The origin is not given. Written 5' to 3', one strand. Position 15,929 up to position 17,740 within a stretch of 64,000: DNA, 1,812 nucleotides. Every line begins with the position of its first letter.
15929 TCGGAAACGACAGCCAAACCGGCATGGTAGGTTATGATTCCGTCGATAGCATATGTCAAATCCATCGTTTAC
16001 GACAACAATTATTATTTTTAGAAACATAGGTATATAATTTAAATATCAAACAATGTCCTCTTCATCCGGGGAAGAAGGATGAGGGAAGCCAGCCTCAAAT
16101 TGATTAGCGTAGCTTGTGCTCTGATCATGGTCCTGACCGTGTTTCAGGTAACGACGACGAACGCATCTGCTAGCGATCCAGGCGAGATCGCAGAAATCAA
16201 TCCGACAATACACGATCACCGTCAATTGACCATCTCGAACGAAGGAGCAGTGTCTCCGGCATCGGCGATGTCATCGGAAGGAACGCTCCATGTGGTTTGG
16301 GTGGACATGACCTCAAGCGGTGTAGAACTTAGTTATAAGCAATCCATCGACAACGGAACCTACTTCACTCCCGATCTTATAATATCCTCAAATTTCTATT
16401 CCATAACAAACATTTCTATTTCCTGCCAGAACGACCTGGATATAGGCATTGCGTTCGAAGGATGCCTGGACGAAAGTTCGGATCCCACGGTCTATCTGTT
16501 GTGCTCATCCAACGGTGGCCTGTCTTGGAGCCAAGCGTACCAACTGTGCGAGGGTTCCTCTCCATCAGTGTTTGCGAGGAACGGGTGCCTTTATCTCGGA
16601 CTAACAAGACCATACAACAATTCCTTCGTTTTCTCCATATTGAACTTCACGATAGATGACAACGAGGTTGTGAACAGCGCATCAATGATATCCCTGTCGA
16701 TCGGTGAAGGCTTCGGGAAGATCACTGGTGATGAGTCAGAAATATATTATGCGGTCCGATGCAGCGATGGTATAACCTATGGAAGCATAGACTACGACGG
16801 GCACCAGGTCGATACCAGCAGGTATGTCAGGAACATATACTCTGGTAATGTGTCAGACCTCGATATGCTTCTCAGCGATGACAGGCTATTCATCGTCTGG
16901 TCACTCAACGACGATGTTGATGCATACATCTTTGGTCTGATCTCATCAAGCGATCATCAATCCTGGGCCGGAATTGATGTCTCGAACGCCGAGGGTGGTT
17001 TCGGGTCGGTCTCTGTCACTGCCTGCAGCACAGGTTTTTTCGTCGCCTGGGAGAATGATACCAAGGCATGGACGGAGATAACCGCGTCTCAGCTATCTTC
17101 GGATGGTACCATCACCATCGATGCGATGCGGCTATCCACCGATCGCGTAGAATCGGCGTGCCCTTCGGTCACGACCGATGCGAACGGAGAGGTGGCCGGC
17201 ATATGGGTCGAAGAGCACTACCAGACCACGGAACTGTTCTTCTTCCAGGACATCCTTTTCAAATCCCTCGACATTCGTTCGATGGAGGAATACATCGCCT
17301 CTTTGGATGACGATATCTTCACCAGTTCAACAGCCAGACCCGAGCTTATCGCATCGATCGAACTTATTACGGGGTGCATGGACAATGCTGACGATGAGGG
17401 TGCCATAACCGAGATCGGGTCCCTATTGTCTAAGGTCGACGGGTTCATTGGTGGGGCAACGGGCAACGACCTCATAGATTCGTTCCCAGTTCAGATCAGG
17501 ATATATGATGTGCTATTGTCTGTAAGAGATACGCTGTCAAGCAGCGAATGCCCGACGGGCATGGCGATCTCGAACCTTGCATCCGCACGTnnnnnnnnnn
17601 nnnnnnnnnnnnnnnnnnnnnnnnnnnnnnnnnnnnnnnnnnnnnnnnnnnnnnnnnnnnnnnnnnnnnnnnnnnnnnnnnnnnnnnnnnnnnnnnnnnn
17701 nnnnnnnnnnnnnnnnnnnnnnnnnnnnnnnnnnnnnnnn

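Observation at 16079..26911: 3610-aa island-encoded surface protein with an unusual domain order and a polytopic C-terminus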

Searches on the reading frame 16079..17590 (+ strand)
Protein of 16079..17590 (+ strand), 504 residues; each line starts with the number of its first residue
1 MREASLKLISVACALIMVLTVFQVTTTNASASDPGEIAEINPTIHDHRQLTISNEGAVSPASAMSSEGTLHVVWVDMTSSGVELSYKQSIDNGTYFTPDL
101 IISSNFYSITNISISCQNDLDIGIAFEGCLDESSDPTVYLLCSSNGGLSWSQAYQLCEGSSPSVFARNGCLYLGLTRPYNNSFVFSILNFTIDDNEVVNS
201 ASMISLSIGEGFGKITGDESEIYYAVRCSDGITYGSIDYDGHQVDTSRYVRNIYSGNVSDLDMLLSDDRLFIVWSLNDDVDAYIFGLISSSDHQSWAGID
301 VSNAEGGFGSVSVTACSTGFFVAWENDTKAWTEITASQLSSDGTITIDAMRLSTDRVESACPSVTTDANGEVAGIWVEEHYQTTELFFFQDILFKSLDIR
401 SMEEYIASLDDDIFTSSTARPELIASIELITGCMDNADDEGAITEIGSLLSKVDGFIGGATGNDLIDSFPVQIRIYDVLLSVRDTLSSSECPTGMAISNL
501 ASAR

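Call 7: search_protein_families(library=pfam, max_evalue=0.1, proteins=[window:16079-17578:+])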
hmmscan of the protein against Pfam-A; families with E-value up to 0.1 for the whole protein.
window:16079-17578:+ (500 aa): 0 families

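Call 43: find_homologous_proteins(query=window:16079-17590:+, max_evalue=0.001)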
Query window:16079-17590:+ (504 aa): 3 proteins with E <= 0.001 among 8000 candidates.
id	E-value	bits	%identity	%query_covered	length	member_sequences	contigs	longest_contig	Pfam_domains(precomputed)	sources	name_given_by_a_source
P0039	4.3e-130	453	50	95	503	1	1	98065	-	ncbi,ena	-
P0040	3.6e-28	117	24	85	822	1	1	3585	PF12904.14,PF13088.13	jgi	-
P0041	9.7e-10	56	26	25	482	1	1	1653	PF18962.8,PF02012.27,PF13088.13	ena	-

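Call 89: search_protein_families(library=ncbifam, max_evalue=0.01, proteins=[window:16079-17590:+])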
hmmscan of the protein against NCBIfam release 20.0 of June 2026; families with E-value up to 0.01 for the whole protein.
window:16079-17590:+ (504 aa): 0 families
